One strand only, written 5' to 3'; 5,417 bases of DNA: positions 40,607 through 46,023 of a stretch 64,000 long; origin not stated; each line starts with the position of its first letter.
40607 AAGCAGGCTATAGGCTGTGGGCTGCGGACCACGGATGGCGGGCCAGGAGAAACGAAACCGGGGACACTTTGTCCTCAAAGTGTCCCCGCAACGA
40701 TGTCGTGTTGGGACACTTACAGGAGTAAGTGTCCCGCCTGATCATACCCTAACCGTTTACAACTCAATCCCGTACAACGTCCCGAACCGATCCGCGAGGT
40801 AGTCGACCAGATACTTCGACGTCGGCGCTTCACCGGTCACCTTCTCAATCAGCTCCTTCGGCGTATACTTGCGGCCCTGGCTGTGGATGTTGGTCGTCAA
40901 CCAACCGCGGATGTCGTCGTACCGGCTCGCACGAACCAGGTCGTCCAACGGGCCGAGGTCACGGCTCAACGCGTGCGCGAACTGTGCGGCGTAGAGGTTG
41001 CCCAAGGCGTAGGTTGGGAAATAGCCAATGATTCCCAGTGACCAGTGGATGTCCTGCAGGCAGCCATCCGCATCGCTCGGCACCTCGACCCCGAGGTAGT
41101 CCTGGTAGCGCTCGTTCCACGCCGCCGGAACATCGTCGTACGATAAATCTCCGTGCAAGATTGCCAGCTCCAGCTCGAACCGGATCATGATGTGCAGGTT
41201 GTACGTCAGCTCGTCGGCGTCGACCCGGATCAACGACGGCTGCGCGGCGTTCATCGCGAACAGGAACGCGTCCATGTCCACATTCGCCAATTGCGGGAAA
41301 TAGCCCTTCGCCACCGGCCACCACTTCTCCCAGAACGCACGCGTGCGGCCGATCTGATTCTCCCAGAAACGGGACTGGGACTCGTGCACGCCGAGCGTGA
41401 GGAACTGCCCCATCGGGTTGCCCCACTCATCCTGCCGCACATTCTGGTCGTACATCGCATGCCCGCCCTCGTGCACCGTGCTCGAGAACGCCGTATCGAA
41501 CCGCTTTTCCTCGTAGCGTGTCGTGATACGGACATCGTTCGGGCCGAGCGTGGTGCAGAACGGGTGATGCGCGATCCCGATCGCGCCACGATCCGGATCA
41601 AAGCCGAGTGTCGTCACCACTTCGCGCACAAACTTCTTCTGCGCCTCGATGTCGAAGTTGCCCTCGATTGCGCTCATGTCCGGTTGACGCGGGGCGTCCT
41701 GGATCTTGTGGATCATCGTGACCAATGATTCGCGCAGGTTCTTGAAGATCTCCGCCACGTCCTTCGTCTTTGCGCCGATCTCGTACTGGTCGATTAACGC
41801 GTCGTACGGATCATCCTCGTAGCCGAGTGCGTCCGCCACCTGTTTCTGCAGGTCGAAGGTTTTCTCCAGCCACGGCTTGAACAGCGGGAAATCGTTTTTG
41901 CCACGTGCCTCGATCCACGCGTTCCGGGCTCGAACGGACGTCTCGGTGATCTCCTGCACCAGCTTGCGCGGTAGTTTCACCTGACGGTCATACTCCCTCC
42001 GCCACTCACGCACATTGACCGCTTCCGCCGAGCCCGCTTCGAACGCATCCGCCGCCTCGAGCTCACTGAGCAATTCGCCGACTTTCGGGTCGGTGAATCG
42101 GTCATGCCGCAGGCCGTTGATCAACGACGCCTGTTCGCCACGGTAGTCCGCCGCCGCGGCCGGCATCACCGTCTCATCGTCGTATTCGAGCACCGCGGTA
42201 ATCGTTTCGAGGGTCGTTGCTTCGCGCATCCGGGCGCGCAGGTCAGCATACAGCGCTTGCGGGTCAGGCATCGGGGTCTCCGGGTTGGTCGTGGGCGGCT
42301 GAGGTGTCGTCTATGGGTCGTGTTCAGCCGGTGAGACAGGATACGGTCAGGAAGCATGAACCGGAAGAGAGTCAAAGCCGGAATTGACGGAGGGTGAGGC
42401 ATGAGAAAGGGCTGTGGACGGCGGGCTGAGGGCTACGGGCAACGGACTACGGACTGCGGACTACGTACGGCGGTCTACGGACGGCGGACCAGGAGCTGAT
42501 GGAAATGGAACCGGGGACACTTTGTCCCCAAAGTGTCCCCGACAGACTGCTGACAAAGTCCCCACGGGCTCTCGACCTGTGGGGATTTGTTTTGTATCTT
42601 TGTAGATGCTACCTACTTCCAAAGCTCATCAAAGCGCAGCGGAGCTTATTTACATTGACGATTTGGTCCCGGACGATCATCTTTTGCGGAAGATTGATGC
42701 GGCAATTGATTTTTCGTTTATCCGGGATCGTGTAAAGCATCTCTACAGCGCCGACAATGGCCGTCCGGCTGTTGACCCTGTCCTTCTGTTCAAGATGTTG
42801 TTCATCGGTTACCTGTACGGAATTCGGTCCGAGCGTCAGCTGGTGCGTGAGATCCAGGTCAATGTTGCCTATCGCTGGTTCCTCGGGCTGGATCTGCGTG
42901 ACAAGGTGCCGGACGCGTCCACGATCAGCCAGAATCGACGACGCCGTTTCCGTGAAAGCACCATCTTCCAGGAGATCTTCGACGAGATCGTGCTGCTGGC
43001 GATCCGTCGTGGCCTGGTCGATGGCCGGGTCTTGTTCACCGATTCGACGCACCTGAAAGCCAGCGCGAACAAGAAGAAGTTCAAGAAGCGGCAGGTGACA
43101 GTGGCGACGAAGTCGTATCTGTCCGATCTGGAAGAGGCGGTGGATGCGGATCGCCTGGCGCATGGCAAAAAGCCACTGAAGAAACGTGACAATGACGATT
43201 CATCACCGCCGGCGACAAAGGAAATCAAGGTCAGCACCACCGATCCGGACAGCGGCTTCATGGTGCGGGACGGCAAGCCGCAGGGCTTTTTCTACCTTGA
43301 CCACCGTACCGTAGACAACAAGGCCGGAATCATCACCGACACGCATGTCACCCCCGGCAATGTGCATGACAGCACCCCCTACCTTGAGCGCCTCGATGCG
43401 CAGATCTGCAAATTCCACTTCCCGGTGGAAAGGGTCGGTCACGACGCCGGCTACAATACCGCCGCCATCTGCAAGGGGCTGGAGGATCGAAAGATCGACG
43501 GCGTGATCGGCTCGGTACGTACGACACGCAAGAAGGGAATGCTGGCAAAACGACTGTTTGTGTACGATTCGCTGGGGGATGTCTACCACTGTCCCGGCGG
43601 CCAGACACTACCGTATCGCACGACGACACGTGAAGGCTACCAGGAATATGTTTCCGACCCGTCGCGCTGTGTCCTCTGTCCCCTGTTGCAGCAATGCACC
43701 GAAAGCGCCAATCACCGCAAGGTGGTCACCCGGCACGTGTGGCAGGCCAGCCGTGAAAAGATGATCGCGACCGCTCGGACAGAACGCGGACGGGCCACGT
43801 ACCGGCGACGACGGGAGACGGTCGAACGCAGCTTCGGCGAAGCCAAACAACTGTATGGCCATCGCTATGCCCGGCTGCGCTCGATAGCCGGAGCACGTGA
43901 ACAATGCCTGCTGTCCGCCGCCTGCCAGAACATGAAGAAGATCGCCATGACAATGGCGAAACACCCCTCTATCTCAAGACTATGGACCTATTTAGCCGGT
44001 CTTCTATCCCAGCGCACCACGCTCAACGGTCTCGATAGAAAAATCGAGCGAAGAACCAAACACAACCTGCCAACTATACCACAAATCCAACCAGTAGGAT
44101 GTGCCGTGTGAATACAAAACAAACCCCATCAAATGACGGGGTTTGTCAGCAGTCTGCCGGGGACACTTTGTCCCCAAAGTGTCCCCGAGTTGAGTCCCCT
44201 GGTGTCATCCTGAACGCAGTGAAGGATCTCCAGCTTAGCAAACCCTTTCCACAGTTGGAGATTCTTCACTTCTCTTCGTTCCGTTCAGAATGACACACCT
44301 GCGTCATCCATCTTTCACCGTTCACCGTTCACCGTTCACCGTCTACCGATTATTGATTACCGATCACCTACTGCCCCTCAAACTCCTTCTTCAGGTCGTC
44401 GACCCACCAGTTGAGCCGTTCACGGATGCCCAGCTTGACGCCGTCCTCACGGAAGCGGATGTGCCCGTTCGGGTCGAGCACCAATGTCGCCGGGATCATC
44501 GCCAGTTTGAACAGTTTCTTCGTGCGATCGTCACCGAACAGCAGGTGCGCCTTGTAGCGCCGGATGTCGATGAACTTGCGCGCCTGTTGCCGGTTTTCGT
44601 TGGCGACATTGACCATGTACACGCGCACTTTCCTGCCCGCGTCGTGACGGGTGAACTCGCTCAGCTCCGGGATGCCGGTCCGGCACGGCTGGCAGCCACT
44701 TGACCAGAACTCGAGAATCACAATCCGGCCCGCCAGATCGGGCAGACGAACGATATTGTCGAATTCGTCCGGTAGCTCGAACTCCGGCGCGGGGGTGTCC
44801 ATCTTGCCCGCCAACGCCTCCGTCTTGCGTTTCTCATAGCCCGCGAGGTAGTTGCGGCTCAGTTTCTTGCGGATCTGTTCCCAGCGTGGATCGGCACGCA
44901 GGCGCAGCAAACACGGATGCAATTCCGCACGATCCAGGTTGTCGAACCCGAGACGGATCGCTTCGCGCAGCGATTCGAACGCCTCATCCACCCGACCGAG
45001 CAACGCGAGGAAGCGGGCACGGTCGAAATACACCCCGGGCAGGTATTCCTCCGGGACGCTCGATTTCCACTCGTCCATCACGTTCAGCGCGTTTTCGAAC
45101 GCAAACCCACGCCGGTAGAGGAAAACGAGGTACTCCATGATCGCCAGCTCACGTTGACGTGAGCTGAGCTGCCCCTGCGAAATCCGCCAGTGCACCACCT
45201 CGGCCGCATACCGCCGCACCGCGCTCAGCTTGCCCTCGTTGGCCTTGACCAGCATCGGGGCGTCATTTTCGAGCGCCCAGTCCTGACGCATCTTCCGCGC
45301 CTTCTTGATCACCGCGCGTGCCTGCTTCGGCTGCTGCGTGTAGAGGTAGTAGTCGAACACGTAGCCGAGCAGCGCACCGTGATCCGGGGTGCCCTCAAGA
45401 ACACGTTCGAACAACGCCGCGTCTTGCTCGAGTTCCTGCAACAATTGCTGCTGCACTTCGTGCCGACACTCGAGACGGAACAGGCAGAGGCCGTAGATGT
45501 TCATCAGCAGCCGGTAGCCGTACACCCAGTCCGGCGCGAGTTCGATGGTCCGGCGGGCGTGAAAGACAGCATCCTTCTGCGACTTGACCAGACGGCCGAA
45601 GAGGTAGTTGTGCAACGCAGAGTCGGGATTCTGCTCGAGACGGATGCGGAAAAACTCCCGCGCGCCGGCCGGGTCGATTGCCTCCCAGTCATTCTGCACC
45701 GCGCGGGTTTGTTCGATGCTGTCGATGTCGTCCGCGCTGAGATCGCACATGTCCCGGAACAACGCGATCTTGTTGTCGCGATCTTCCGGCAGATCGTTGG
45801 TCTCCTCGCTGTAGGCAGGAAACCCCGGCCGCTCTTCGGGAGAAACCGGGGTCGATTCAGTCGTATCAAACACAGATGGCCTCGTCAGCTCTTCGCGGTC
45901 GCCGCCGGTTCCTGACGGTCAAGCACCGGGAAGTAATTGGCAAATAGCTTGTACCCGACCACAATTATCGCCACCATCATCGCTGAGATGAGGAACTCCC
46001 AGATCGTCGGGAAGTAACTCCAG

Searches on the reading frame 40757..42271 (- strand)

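Call 14: search_protein_families(library=pfam, proteins=[window:40757-42271:-], max_evalue=0.001)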
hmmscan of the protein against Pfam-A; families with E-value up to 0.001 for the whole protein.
window:40757-42271:- (504 aa): 1 family
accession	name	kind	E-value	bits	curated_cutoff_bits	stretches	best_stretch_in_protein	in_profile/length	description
PF02074.21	Peptidase_M32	-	7.2e-177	589.3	25.1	1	11-496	2-489/489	Carboxypeptidase Taq (M32) metallopeptidase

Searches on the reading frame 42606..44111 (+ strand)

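Call 14: search_protein_families(library=pfam, proteins=[window:42606-44111:+], max_evalue=0.001)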
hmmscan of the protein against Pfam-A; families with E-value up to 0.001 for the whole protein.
window:42606-44111:+ (501 aa): 3 families
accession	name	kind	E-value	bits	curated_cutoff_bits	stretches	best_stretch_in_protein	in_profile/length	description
PF05598.16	DUF772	-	4.9e-28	97.4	23.1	1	52-128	1-74/74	Transposase domain (DUF772)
PF13751.12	DDE_Tnp_1_6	-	2.6e-24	86.3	25.1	1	329-446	2-124/125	Transposase DDE domain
PF01609.27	DDE_Tnp_1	-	3.8e-12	46.8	23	1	233-443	39-200/200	Transposase DDE domain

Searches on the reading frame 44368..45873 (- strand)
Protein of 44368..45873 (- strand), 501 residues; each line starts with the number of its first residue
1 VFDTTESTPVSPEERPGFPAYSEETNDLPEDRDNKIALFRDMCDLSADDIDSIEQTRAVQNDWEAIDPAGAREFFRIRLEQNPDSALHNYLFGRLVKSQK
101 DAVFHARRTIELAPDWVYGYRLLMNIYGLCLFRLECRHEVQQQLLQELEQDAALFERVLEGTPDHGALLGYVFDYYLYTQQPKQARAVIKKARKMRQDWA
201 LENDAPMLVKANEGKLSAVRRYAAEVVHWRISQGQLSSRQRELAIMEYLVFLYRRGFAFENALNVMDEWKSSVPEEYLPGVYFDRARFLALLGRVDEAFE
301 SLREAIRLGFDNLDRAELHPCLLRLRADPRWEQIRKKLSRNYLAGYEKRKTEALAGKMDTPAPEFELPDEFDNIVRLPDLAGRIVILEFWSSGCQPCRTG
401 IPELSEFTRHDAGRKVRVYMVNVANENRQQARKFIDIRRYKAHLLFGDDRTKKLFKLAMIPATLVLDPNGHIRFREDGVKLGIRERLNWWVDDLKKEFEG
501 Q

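Call 57: search_protein_families(library=ncbifam, proteins=[window:44368-45873:-], max_evalue=0.00001)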
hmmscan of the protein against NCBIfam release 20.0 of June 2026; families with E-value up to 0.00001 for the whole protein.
window:44368-45873:- (501 aa): 6 families
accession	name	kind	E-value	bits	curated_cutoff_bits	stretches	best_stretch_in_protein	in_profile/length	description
NF002854.0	PRK03147.1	subfamily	7.3e-12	45.5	170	1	351-477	31-157/176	thiol-disulfide oxidoreductase ResA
NF047696.1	ThlDiSintTplARhiz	equivalog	1.3e-10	41.4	230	1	372-470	87-191/219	thiol:disulfide interchange protein TlpA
NF047558.1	TPR_END_plus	domain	3.8e-10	39.5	32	1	281-334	1-54/56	TPR end-of-group domain-containing protein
NF041202.1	StoA_CxxC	exception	1.4e-08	34.8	210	1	381-473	51-145/163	endospore biogenesis thiol-disulfide oxidoreductase StoA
NF041054.1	WAxxUGC_long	equivalog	1.9e-08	34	300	1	359-472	81-194/354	ResA-like WAxxUGC motif-containing protein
TIGR00385.1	dsbE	subfamily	6.7e-07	29.1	123.15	1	360-478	38-156/173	DsbE family thiol:disulfide interchange protein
